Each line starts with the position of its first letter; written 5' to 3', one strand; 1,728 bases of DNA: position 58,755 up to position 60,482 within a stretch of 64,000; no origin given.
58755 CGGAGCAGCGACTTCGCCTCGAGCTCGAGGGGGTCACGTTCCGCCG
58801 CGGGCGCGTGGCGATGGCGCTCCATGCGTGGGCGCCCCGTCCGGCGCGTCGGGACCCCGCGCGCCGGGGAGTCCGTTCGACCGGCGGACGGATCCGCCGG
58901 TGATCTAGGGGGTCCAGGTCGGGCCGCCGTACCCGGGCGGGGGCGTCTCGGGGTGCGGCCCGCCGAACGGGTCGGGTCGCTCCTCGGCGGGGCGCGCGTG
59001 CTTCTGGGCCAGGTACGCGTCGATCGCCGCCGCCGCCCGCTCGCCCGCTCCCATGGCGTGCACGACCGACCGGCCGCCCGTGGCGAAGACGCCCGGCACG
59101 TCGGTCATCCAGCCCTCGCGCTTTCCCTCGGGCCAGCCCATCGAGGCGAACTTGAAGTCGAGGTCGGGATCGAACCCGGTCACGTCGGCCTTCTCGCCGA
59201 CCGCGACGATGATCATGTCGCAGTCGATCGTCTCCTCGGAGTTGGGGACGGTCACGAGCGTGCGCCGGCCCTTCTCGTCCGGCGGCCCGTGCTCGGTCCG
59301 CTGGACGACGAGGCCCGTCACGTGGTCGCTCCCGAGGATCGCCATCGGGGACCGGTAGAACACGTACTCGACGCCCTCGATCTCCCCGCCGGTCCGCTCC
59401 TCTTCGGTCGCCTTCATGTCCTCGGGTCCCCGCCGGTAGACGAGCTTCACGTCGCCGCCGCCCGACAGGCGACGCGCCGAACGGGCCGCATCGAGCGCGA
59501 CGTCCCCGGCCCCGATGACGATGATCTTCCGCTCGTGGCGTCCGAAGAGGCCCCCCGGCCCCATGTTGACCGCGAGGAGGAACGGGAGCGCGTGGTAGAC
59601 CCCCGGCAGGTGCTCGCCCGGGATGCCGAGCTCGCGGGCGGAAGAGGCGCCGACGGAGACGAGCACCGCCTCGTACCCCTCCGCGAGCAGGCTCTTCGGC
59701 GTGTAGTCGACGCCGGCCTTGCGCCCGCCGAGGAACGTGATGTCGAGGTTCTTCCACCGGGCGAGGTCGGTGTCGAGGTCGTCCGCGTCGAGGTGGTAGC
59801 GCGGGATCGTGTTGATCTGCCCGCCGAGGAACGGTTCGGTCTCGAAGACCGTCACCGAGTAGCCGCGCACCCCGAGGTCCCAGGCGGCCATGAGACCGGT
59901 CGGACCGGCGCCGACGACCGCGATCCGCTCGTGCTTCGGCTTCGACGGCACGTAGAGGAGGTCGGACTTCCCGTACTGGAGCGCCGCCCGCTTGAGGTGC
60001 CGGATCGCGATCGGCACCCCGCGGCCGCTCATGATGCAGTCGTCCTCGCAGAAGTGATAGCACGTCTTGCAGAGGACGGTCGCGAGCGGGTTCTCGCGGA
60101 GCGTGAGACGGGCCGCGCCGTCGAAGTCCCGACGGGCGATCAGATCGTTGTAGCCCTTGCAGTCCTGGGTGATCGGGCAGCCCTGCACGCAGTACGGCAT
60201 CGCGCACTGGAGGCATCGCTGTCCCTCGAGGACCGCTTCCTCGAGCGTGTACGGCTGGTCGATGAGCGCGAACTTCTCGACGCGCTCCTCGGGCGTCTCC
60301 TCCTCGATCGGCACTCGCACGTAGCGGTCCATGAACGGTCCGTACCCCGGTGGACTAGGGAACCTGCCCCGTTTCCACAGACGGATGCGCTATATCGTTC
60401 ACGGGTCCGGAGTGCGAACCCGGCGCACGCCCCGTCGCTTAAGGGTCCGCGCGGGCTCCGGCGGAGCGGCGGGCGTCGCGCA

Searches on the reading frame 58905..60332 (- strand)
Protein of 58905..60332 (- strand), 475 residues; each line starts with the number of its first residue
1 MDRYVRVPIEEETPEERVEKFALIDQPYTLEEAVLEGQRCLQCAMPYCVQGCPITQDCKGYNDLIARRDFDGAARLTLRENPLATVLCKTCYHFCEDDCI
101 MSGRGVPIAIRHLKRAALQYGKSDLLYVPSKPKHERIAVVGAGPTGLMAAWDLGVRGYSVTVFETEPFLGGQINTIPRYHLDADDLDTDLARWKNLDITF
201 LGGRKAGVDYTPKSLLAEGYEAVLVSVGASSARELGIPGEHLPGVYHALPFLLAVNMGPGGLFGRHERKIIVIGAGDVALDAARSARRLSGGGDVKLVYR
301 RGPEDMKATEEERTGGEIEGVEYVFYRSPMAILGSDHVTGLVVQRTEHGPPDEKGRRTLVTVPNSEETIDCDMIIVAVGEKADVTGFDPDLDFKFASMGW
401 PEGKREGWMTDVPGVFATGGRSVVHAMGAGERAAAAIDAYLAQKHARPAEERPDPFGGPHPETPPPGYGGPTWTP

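Call 8: search_protein_families(library=pfam, proteins=[window:58905-60332:-])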
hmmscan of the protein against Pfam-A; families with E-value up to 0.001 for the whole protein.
window:58905-60332:- (475 aa): 11 families
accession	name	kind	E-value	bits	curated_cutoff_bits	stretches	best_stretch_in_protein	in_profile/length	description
PF14691.11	Fer4_20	-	6e-21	74.8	25.8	1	18-120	2-107/113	Dihydroprymidine dehydrogenase domain II, 4Fe-4S cluster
PF07992.20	Pyr_redox_2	-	3.6e-17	63.2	26.1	1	136-420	2-275/291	Pyridine nucleotide-disulphide oxidoreductase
PF13450.12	NAD_binding_8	-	2.2e-09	37.9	21.9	1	139-178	1-40/68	NAD(P)-binding Rossmann-like domain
PF00070.33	Pyr_redox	-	4.5e-07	30.7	22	0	136-169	1-34/82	Pyridine nucleotide-disulphide oxidoreductase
PF01266.30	DAO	-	7.8e-07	29.4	27.9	1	136-171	1-37/353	FAD dependent oxidoreductase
PF13738.12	Pyr_redox_3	-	2.4e-06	27.5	30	0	267-419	164-305/305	Pyridine nucleotide-disulphide oxidoreductase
PF03486.20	HI0933_like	-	4.2e-06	26.8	50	1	136-173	2-39/244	HI0933-like protein Rossmann domain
PF12831.13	FAD_oxidored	-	7.9e-05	22.6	27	1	137-173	2-38/416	FAD dependent oxidoreductase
PF01593.30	Amino_oxidase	-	0.00014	21.7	19.8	1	145-178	2-35/443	Flavin containing amine oxidoreductase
PF01262.27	AlaDh_PNT_C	-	0.00017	21.5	23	0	259-290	20-51/214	Alanine dehydrogenase/PNT, C-terminal domain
PF01946.23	Thi4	-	0.00083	19.1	26.2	0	137-171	20-55/235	Thi4 family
